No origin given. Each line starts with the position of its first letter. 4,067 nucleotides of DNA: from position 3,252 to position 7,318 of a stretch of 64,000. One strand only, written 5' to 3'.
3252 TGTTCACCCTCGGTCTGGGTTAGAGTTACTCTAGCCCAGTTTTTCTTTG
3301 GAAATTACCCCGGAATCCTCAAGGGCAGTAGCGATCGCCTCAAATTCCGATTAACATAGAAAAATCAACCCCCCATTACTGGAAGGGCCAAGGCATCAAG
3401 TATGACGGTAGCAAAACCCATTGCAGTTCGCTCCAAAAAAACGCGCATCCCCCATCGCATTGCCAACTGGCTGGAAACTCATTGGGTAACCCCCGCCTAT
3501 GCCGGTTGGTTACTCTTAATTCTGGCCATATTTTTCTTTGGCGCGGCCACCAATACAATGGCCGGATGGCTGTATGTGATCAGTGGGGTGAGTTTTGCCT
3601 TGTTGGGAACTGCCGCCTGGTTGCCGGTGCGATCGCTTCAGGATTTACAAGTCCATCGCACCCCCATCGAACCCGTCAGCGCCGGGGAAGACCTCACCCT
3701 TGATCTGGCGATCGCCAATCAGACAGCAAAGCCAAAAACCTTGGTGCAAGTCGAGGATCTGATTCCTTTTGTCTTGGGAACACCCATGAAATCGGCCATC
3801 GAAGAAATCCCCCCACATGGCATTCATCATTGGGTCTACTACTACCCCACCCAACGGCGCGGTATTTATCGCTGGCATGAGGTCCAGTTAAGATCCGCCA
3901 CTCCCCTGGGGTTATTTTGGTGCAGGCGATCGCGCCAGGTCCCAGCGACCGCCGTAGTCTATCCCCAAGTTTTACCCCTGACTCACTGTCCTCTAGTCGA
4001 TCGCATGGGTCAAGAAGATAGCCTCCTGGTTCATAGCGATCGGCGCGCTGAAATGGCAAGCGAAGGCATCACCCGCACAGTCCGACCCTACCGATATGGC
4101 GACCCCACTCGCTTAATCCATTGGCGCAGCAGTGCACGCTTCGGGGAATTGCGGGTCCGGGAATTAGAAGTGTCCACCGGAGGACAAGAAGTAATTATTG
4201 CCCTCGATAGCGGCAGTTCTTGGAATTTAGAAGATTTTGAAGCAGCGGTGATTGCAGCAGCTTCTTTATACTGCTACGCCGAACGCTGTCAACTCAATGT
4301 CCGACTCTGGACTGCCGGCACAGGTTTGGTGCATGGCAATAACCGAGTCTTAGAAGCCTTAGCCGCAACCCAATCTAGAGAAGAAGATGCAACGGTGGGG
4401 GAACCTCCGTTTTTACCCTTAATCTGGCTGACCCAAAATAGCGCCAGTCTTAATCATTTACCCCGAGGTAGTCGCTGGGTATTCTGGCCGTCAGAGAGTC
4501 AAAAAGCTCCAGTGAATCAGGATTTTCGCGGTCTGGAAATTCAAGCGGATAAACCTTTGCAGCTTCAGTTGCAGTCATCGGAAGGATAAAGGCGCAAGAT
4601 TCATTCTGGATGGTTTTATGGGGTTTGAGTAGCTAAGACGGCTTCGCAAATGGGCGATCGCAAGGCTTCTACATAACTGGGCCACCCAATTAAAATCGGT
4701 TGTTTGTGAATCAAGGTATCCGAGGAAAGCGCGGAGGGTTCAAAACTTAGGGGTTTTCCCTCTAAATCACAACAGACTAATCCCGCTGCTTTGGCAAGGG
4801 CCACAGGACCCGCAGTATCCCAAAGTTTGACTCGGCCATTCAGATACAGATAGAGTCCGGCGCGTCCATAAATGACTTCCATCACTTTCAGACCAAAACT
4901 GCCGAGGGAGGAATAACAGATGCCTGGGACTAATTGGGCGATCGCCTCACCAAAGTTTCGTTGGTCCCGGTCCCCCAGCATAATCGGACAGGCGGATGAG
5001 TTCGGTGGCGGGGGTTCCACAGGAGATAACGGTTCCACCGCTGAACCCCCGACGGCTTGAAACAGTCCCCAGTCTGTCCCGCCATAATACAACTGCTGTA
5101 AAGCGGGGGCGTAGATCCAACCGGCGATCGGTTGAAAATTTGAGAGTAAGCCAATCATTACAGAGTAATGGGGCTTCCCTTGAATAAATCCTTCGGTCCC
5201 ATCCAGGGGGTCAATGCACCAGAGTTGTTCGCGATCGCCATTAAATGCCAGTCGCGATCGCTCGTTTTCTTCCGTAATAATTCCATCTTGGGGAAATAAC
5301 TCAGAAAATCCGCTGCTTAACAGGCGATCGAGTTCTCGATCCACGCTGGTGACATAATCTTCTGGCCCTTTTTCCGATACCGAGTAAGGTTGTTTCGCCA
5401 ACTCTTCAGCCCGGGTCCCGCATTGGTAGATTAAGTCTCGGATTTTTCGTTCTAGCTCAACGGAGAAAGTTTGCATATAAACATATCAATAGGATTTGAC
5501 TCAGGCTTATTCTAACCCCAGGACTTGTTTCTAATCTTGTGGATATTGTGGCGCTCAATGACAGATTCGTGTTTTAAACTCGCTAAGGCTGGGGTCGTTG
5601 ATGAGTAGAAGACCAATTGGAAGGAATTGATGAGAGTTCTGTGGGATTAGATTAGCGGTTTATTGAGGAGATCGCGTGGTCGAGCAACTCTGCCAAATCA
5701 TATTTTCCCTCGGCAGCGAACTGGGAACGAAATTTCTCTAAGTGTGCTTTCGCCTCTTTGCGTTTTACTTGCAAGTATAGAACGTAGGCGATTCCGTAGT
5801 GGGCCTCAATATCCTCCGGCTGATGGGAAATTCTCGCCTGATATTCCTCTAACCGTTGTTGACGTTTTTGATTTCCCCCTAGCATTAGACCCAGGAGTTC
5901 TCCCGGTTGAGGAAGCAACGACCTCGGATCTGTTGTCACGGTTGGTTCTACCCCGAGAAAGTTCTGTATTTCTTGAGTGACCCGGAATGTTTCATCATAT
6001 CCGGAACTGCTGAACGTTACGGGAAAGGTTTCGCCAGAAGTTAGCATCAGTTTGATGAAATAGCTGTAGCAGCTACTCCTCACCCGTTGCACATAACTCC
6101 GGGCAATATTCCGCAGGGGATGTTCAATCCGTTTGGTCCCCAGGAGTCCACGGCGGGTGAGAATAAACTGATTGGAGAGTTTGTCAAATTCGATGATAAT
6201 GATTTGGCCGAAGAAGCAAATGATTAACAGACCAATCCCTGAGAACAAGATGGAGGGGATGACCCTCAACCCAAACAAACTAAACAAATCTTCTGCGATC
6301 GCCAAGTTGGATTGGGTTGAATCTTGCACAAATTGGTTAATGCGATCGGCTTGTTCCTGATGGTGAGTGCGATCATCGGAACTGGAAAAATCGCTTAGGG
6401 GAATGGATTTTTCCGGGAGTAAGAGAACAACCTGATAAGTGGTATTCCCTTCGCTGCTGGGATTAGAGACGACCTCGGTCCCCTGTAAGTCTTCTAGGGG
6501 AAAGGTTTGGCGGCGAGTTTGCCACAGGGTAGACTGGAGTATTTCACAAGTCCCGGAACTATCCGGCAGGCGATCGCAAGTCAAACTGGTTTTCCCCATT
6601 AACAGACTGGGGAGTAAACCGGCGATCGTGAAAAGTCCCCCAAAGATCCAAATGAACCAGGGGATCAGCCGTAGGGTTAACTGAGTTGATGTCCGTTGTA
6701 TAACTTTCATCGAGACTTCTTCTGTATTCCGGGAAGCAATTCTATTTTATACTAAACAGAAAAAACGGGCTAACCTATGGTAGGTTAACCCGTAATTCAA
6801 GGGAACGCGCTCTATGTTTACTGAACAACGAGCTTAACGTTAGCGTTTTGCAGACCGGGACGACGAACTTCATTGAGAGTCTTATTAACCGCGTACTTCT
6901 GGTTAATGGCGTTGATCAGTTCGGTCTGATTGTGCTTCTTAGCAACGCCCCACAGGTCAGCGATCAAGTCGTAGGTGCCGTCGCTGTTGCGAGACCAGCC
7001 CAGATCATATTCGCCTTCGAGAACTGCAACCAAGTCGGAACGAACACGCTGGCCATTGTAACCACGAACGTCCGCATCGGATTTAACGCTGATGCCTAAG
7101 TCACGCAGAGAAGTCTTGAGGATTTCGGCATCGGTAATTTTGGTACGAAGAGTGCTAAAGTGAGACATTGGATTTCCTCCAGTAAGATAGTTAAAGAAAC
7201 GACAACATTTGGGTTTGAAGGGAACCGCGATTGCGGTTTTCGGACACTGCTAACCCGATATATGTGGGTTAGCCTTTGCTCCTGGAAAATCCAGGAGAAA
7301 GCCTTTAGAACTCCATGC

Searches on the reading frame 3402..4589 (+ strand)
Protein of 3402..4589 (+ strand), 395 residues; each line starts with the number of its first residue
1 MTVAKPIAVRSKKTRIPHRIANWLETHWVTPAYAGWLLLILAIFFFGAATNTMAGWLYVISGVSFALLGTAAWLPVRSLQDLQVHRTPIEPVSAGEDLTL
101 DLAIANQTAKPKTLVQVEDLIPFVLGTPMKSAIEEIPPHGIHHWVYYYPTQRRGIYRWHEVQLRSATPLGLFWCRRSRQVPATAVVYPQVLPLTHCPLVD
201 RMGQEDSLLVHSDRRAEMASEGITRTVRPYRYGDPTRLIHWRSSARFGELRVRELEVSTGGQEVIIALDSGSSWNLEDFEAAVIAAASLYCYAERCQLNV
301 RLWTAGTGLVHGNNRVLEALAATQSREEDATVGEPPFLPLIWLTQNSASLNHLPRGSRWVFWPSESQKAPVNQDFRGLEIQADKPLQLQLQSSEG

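Call 9: find_related_loci(query=window:3402-4586:+, collection=genome_contigs, flank=3000)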
Query window:3402-4586:+ (395 aa) in genome_contigs; peptide patterns used: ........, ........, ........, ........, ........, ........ (x = any residue, [..] = any of these).
74 stretches matched a pattern; 21 encode a relative of the query (tblastn E <= 1e-3); 20 distinct loci.
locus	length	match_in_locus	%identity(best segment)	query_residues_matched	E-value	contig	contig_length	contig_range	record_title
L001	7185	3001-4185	95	1-395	0e+0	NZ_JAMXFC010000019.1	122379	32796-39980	Laspinema sp. D2d NODE_27_length_122379_cov_54.778573, whole genome shotgun sequence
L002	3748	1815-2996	96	1-394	0e+0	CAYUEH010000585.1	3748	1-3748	MAG TPA_asm: uncultured Laspinema sp. isolate binchicken_co405_170 genome assembly, contig: NODE_38038_length_3748_cov_1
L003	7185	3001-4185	94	1-395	0e+0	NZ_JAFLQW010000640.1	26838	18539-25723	Phormidium pseudopriestleyi FRX01 c_000000066927, whole genome shotgun sequence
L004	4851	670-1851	95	1-394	0e+0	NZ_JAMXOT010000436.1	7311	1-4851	Oscillatoria sp. HE19RPO 902, whole genome shotgun sequence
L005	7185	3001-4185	94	1-395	0e+0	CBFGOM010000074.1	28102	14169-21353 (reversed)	MAG TPA_asm: uncultured Oscillatoriaceae bacterium isolate SRR29873479_metabat2_16 genome assembly, contig: ERZ27315265.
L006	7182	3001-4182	94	1-394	0e+0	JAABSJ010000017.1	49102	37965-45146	MAG: Oscillatoria sp. isolate S11.Bin022 Scaffold_17, whole genome shotgun sequence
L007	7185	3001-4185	94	1-395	0e+0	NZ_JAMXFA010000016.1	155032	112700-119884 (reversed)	Laspinema olomoucense D3b NODE_16_length_155032_cov_100.459843, whole genome shotgun sequence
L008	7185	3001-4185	91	1-395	0e+0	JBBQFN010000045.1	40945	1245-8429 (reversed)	MAG: Cyanophyceae cyanobacterium isolate Co_metawrap_1029 Cmw_1029_k141_15054915_length_40945_cov_42.9959, whole genome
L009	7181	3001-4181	90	1-394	0e+0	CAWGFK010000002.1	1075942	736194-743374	MAG: uncultured cyanobacterium isolate MFD01721.bin.1.50 genome assembly, contig: contig_13528, whole genome shotgun seq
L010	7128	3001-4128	66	18-390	2e-166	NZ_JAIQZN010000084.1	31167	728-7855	Argonema antarcticum A004/B2 NODE_114_length_31167_cov_13.680701, whole genome shotgun sequence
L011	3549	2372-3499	65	18-390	2e-171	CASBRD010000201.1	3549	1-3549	MAG: uncultured cyanobacterium isolate PMM_0008 genome assembly, contig: PMM_0008_000000000201, whole genome shotgun seq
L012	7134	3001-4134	63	18-392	1e-156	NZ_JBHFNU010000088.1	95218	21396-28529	Aerosakkonema sp. BLCC-F183 bin1.fa-88, whole genome shotgun sequence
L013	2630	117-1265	62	11-393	7e-166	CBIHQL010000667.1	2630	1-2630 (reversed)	MAG TPA_asm: uncultured bacterium isolate SRR18156189_concoct_24 genome assembly, contig: ERZ27336846.11720, whole genom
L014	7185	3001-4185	95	1-395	0e+0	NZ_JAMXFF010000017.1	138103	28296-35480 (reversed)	Laspinema palackyanum D2a NODE_18_length_138103_cov_63.770507, whole genome shotgun sequence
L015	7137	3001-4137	58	19-391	9e-140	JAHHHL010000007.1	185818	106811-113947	MAG: Lyngbya sp. HA4199-MV5 scaffold_66_c1, whole genome shotgun sequence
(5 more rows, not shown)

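Call 33: search_protein_families(library=pfam, proteins=[window:3402-4589:+], max_evalue=0.01)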
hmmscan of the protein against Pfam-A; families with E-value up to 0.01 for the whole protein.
window:3402-4589:+ (395 aa): 1 family
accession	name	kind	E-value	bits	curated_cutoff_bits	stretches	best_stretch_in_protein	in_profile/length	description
PF01882.25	DUF58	-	9.8e-07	28.6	23.4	1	227-291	2-70/216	Protein of unknown function DUF58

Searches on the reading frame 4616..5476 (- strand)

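Call 33: search_protein_families(library=pfam, proteins=[window:4616-5476:-], max_evalue=0.01)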
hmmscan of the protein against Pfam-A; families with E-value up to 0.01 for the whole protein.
window:4616-5476:- (286 aa): 1 family
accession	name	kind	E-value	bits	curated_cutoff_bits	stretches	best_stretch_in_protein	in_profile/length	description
PF00459.30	Inositol_P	-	5.2e-41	141.4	27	1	17-246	14-246/271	Inositol monophosphatase family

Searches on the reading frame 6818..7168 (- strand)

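Call 33: search_protein_families(library=pfam, proteins=[window:6818-7168:-], max_evalue=0.01)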
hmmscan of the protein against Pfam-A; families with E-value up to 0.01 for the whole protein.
window:6818-7168:- (116 aa): 1 family
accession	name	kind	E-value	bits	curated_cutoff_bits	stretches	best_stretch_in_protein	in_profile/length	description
PF06868.16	DUF1257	-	5.3e-23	81.6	22.2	1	20-107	1-88/103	Protein of unknown function (DUF1257)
